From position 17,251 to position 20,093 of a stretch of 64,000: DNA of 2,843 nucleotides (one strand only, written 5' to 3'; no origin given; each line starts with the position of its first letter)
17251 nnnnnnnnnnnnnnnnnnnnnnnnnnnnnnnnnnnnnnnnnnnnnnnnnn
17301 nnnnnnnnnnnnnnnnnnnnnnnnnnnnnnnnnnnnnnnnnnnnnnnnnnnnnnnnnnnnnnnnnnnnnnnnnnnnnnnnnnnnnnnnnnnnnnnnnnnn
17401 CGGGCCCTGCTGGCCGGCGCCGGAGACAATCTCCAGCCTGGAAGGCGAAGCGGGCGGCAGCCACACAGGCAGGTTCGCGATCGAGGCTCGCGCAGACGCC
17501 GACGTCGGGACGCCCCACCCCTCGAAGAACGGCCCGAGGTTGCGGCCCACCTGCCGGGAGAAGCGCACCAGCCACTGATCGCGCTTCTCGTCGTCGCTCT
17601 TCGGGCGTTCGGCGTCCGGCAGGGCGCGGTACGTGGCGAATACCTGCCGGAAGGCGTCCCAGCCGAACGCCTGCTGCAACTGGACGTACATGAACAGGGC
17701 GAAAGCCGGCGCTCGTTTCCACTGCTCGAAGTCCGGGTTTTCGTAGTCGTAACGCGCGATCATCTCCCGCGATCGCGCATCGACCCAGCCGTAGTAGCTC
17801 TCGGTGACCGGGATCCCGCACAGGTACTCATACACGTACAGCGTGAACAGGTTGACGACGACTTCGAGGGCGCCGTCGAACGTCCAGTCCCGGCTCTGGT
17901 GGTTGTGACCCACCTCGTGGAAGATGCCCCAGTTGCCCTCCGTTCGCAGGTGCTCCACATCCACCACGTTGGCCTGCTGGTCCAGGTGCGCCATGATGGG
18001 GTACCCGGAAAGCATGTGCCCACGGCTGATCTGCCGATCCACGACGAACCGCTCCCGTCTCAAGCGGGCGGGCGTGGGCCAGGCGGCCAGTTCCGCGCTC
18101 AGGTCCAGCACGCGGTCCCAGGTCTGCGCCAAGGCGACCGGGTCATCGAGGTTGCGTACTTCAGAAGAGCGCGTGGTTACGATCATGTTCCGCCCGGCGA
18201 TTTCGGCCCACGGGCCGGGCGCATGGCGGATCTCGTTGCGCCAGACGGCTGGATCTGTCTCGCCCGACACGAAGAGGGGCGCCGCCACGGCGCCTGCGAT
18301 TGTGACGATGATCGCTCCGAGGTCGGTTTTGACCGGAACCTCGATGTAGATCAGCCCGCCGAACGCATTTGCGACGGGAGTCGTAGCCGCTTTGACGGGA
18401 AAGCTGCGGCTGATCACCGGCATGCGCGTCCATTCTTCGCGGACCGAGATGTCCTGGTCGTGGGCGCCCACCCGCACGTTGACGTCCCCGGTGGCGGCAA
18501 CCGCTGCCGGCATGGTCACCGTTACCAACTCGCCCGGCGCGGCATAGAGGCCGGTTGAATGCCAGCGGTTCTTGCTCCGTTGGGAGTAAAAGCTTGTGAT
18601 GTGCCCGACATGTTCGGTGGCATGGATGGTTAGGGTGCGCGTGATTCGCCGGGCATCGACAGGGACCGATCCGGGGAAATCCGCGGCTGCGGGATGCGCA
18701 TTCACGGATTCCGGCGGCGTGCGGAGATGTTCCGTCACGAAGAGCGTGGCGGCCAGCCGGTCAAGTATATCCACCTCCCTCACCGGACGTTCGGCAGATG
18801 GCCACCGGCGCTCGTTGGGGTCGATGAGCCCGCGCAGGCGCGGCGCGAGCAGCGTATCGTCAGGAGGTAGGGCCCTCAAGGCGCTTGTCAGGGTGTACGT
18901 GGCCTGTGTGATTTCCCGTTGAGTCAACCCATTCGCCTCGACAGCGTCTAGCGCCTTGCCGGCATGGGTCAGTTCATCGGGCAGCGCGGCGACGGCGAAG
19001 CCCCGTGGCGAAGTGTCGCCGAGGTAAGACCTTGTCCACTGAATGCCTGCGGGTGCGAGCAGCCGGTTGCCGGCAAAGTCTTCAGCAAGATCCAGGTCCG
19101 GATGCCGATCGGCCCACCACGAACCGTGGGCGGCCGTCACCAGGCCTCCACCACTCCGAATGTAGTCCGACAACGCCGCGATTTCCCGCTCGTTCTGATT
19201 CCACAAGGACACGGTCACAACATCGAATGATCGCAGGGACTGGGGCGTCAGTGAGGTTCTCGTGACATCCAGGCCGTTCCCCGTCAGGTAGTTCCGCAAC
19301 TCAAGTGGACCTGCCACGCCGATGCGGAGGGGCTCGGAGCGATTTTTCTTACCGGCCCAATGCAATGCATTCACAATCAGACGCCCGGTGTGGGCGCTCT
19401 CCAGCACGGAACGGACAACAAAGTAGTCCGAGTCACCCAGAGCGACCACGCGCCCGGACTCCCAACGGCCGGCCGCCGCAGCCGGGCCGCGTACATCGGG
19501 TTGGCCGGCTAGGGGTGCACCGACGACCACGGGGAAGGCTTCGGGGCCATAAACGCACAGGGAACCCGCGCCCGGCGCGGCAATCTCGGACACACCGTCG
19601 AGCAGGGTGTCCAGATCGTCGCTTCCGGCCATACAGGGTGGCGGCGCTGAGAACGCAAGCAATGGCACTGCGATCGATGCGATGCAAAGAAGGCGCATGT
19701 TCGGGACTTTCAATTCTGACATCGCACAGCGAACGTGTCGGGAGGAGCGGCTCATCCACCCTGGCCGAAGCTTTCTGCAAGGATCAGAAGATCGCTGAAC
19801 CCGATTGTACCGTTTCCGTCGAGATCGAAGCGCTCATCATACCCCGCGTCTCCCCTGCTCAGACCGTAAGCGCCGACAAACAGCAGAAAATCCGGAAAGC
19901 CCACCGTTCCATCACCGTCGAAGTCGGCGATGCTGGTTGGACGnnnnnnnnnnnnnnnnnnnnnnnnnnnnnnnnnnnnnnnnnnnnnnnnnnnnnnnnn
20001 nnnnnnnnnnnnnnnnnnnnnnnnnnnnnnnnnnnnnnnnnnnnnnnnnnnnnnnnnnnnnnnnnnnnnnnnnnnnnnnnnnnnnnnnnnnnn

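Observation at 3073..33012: Dense cluster of dockerin-like modules fused to metalloproteases and WD40 propellers, with candidate cohesin-like partners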

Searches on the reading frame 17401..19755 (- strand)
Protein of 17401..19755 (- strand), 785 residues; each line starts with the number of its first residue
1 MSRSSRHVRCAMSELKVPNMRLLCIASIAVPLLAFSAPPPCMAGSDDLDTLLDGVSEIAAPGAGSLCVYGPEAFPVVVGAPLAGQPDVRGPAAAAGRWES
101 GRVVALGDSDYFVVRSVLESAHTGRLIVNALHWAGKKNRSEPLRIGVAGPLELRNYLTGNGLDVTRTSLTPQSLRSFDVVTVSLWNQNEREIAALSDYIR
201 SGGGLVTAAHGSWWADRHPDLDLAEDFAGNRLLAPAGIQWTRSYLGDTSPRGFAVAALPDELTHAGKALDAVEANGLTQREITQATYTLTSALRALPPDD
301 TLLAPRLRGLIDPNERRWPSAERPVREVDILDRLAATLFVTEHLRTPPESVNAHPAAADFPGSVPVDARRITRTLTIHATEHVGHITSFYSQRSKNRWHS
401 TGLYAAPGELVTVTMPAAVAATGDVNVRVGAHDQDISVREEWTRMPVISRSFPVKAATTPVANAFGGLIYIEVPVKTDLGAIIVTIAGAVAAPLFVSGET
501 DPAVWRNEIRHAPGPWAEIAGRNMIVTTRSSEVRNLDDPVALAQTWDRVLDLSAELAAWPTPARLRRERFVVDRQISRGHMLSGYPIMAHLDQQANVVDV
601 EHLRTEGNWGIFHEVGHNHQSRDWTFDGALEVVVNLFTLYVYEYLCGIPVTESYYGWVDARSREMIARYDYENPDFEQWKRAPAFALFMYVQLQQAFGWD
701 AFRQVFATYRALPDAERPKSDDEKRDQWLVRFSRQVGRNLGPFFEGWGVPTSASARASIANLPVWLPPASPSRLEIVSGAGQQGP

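Call 19: search_protein_families(library=pfam, proteins=[window:17401-19755:-], max_evalue=0.01)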
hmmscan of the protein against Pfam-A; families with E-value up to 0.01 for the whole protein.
window:17401-19755:- (785 aa): 3 families
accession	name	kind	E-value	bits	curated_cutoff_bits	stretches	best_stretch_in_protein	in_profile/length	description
PF13402.12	Peptidase_M60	-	2e-73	247.8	25.8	1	488-748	1-275/275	Peptidase M60, enhancin and enhancin-like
PF17291.7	M60-like_N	-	2e-23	82.9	23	1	393-486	14-105/106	N-terminal domain of M60-like peptidases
PF06283.17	ThuA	-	0.0078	16.9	33.4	0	158-211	28-88/209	Trehalose utilisation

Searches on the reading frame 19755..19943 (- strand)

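Call 6: search_protein_families(library=pfam, proteins=[window:19755-19943:-], max_evalue=10)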
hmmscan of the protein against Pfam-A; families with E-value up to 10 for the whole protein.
seq(63 aa): 8 families
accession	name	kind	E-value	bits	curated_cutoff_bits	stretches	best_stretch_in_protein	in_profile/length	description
PF00036.39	EF-hand_1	-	1.2e-07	31.2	25.4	2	38-55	8-25/29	EF hand domain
PF13405.12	EF-hand_6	-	1.1e-05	25.2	25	2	38-60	8-30/30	EF-hand domain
PF13499.12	EF-hand_7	-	3.9e-05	24.3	30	2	38-55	48-65/67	EF-hand domain pair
PF13833.12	EF-hand_8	-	4.1e-05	23.7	28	2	5-20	33-48/54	EF-hand domain pair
PF13202.12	EF-hand_5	-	0.0005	19.9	25.9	2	38-52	7-21/25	EF hand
PF00404.24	Dockerin_1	-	0.0017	19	22.9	1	6-56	2-53/57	Dockerin type I domain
PF05901.16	Excalibur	-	0.012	16.4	22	1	24-45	11-32/36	Excalibur calcium-binding domain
PF01839.29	FG-GAP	-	8.3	6.9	22.1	1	4-12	6-14/37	FG-GAP repeat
